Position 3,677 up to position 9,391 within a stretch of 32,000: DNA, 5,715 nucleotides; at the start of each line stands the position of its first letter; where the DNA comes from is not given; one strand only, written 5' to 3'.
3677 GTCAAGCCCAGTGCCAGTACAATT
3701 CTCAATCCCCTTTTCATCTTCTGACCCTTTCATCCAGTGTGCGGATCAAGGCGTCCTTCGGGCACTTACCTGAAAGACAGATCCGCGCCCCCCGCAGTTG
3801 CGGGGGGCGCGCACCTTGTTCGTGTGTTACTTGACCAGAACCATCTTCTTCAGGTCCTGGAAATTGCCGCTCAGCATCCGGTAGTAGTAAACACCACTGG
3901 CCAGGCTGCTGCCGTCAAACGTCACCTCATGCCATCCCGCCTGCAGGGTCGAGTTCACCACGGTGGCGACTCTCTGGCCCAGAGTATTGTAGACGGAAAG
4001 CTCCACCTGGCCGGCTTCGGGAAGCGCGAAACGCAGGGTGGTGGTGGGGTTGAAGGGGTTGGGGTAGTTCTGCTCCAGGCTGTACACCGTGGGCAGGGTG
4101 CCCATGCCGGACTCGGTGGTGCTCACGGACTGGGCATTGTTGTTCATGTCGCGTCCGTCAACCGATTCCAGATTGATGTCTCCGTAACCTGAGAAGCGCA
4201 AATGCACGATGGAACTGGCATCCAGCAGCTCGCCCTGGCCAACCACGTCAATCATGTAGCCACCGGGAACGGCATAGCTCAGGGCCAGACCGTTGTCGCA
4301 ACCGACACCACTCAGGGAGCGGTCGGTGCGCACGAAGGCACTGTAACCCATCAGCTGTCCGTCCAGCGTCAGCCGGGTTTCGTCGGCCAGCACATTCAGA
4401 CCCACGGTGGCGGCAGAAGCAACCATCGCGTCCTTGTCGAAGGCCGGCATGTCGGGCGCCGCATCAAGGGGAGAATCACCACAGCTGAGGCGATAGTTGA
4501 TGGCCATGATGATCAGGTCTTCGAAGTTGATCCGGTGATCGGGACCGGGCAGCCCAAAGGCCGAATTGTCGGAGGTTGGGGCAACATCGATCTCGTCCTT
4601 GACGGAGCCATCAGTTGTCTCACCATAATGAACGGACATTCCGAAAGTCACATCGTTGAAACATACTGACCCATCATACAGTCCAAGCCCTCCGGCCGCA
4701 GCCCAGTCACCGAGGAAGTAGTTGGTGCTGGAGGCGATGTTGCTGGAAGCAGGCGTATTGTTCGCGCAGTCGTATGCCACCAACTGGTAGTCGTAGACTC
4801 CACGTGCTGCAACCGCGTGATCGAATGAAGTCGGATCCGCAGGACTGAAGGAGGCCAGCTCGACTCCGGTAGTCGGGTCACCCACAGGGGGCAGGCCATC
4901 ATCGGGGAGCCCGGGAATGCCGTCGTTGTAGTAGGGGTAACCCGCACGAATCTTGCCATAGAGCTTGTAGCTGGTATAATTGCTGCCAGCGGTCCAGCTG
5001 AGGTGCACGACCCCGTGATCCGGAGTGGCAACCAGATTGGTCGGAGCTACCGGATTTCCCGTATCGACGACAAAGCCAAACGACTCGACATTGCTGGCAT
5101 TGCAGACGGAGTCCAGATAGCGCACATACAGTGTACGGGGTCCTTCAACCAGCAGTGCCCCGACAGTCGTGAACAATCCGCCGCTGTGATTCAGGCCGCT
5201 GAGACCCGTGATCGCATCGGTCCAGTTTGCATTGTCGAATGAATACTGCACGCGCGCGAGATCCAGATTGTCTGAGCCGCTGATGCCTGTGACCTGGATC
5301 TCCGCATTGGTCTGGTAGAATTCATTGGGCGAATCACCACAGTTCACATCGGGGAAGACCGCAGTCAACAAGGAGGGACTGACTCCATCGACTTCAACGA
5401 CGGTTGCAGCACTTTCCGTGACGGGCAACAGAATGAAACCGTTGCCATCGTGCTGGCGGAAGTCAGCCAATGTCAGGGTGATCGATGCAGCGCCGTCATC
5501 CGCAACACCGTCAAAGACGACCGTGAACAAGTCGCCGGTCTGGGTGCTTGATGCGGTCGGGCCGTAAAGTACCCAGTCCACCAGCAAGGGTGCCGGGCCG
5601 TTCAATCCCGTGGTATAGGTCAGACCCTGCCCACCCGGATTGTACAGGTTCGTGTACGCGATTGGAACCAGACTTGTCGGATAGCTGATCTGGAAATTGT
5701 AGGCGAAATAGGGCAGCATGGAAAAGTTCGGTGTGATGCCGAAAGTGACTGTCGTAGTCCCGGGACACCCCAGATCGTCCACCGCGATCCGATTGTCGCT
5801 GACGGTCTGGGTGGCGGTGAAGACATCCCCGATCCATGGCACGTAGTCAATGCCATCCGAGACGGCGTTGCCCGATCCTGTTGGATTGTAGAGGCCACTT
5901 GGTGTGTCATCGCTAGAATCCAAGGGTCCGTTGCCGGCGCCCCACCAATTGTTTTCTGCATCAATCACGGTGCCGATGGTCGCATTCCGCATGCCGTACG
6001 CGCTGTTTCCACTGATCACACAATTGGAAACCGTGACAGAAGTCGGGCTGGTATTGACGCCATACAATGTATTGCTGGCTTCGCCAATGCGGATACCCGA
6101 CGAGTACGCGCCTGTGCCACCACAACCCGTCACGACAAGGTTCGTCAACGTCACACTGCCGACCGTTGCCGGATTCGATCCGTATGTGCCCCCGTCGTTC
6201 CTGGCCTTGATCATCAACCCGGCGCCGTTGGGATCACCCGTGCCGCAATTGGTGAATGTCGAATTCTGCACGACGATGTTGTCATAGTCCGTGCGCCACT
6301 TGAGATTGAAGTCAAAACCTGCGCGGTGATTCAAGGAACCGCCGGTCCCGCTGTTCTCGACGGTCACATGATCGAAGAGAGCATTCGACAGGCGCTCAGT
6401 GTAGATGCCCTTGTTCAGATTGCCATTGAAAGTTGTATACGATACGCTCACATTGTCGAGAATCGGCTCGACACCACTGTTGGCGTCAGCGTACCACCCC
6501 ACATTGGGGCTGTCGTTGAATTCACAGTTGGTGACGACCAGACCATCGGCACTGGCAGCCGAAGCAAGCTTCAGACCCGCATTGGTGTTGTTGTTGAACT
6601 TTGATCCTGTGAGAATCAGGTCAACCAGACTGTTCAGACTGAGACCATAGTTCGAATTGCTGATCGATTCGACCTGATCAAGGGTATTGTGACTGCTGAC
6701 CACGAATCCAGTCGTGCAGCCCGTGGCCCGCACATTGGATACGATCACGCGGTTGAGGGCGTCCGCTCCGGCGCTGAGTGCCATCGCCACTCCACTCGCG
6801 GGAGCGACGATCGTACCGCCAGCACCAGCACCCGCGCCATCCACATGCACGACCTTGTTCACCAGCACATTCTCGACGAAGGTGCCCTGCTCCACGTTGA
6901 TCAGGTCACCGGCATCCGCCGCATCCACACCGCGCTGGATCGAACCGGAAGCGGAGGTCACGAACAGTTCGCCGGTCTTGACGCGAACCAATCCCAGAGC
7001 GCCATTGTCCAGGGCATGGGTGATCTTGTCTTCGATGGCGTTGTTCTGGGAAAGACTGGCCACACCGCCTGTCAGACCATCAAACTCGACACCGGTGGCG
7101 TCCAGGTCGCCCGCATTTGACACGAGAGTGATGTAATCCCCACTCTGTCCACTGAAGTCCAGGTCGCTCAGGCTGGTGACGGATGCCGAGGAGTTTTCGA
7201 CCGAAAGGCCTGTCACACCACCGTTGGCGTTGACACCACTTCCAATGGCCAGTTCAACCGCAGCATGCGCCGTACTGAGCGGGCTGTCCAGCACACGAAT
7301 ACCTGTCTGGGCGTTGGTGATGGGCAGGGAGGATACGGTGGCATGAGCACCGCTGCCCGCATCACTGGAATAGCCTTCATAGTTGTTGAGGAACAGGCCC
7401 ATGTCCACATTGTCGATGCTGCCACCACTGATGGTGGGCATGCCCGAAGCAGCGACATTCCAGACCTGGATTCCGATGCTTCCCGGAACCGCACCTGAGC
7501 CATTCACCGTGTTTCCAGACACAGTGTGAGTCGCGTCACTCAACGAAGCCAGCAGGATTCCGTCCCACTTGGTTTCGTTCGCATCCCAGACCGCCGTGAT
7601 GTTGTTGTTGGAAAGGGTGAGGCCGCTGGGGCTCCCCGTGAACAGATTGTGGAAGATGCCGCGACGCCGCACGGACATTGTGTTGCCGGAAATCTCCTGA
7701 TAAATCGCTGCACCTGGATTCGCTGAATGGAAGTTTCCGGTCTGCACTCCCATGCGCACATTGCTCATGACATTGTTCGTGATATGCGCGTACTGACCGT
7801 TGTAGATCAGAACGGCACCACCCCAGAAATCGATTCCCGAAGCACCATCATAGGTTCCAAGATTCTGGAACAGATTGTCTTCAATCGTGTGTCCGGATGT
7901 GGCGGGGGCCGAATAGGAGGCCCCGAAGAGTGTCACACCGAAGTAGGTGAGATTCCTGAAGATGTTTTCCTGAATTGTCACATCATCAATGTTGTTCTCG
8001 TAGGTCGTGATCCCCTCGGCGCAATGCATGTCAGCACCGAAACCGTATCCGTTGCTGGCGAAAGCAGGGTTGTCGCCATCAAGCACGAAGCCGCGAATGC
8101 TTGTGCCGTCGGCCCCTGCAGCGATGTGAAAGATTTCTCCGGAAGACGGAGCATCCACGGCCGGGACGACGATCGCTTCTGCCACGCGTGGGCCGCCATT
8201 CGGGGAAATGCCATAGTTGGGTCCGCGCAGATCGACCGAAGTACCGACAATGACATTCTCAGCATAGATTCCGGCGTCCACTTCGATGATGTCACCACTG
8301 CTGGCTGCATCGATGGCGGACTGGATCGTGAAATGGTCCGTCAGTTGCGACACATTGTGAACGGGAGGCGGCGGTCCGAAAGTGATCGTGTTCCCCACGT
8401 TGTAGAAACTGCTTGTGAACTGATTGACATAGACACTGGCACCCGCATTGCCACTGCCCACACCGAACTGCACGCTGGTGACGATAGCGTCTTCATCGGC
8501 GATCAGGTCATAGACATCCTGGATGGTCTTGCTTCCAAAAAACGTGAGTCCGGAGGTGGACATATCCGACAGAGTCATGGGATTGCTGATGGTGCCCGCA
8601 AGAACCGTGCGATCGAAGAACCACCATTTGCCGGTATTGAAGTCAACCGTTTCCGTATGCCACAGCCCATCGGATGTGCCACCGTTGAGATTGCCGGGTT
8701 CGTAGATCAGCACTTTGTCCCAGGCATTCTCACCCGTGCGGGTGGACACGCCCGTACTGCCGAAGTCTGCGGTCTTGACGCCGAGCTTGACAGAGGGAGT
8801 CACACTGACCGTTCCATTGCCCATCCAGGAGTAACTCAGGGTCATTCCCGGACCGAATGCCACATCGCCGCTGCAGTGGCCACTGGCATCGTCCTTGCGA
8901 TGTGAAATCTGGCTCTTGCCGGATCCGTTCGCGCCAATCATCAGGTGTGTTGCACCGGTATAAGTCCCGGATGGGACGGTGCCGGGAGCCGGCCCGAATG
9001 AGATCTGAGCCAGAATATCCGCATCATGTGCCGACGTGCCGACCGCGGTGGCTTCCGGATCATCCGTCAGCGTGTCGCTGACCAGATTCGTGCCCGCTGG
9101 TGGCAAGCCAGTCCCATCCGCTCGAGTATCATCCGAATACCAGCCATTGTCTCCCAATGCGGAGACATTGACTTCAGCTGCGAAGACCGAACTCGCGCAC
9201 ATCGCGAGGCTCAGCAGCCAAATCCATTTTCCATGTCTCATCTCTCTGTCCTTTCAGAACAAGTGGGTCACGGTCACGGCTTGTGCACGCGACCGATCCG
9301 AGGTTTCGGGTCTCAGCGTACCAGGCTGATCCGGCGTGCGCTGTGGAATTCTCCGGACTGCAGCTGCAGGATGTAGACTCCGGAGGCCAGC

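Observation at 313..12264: Paralogous T9SS cargo family sharing a ~660-aa cohesin-like / FN3 / dockerin-like stalk under swapped heads: candidate self-assembling surface scaffold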

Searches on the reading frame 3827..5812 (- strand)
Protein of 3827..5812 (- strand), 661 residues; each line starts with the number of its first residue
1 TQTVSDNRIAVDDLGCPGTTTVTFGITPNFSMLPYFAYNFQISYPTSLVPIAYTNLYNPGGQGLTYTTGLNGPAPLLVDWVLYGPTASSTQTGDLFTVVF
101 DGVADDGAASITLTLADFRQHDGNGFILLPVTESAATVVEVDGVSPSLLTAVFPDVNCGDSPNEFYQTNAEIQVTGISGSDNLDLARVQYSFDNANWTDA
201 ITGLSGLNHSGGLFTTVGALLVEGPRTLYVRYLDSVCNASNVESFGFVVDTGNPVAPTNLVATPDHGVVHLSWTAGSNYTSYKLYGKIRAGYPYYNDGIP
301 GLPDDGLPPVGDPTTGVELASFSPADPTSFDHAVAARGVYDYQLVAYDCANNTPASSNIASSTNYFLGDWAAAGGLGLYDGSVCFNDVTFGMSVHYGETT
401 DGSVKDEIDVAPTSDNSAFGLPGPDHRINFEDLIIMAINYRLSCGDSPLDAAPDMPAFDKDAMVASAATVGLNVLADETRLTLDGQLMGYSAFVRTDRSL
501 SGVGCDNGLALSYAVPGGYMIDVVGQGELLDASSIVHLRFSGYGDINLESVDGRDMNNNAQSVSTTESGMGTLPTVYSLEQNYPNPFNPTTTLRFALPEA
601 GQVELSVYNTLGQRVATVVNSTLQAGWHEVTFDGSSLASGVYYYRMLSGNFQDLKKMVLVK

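Call 12: search_solved_structures(query=window:3827-5812:-, max_evalue=10, show_alignments=3)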
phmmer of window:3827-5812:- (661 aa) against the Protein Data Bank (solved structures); distinct sequences matched with E-value up to 10: 0.

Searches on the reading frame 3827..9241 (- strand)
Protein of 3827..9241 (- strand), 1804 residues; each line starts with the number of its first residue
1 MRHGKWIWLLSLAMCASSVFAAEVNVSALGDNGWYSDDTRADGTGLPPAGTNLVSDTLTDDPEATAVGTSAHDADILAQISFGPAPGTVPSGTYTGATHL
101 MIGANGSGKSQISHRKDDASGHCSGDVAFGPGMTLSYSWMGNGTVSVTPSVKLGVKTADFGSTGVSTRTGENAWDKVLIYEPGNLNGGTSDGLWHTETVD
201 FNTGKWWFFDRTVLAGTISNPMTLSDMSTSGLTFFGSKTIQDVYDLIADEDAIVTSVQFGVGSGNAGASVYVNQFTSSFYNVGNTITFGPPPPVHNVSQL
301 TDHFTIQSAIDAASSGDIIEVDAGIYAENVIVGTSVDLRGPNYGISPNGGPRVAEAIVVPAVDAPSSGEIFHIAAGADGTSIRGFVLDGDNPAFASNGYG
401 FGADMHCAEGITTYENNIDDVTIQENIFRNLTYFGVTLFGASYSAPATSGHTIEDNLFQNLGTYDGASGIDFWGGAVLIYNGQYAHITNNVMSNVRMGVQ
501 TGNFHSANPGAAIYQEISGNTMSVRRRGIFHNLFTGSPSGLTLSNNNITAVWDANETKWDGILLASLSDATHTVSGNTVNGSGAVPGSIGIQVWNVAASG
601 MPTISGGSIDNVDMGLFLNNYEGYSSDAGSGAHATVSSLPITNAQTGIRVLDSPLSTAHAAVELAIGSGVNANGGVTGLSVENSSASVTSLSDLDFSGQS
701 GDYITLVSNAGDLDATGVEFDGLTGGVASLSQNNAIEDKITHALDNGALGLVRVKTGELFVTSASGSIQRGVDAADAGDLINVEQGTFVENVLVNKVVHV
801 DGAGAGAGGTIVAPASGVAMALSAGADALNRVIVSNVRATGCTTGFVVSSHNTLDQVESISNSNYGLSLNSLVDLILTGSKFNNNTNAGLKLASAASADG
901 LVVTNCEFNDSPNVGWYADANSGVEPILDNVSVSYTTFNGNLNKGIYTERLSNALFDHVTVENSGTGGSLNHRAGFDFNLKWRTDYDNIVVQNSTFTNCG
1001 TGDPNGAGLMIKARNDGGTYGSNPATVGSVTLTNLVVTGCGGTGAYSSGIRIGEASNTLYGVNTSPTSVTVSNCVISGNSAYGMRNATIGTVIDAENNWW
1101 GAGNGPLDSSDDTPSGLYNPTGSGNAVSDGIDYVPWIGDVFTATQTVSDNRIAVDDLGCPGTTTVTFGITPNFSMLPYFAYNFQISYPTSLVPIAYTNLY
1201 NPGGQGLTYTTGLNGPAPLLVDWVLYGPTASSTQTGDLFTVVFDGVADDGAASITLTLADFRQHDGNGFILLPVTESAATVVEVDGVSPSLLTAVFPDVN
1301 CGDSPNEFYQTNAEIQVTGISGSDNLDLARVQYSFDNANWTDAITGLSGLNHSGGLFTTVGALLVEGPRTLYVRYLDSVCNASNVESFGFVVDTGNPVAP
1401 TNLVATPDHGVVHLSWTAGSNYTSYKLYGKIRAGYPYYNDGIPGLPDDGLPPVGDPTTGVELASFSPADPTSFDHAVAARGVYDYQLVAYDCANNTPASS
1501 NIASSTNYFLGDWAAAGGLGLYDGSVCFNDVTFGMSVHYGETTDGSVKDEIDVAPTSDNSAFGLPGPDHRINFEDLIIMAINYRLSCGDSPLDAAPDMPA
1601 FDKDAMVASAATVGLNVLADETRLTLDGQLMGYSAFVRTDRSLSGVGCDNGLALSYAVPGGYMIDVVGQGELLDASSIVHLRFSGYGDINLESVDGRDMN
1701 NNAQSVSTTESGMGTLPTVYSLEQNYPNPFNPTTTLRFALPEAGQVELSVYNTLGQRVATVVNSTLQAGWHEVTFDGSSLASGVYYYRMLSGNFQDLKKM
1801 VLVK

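Call 7: search_protein_families(library=pfam, proteins=[window:3827-9241:-], max_evalue=1)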
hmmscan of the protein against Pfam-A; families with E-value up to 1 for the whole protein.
window:3827-9241:- (1804 aa): 5 families
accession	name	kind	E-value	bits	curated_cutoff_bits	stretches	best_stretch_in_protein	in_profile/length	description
PF13229.12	Beta_helix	-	9.7e-10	38.7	25.9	2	825-923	54-149/158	Right handed beta helix region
PF18962.6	Por_Secre_tail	-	2.1e-09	38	27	1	1726-1801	2-74/75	Secretion system C-terminal sorting domain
PF13860.13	FlgD_ig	-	3.8e-05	24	27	1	1738-1789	16-73/79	FlgD Ig-like domain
PF17513.7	DUF5441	-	0.0016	18.6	27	1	95-185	44-127/189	Family of unknown function (DUF5441)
PF13585.12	CHU_C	-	0.0028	18.2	27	1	1744-1791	27-72/86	CHU_C Type IX secretion signal domain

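Call 8: search_protein_families(library=ncbifam, proteins=[window:3827-9241:-], max_evalue=1)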
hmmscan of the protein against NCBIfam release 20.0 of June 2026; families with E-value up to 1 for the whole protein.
window:3827-9241:- (1804 aa): 5 families
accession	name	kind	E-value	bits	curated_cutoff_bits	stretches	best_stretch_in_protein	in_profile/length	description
TIGR04183.1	Por_Secre_tail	domain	6.9e-09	35.6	23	1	1726-1801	2-70/72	T9SS type A sorting domain-containing protein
TIGR04247.1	NosD_copper_fam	subfamily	1.1e-07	30.8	300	2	306-343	1-38/377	nitrous oxide reductase family maturation protein NosD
NF052323.1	T9SSA_dep_M6i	equivalog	3.2e-07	28.7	600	1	1724-1803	959-1037/1043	T9SS-dependent M6-like inactivated metalloprotease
NF033707.1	T9SS_sortase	equivalog_domain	0.0014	16.3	420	1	1699-1789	975-1075/1095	type IX secretion system sortase PorU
NF004850.0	PRK06201.1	subfamily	0.23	10.9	231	1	302-334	67-99/222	hypothetical protein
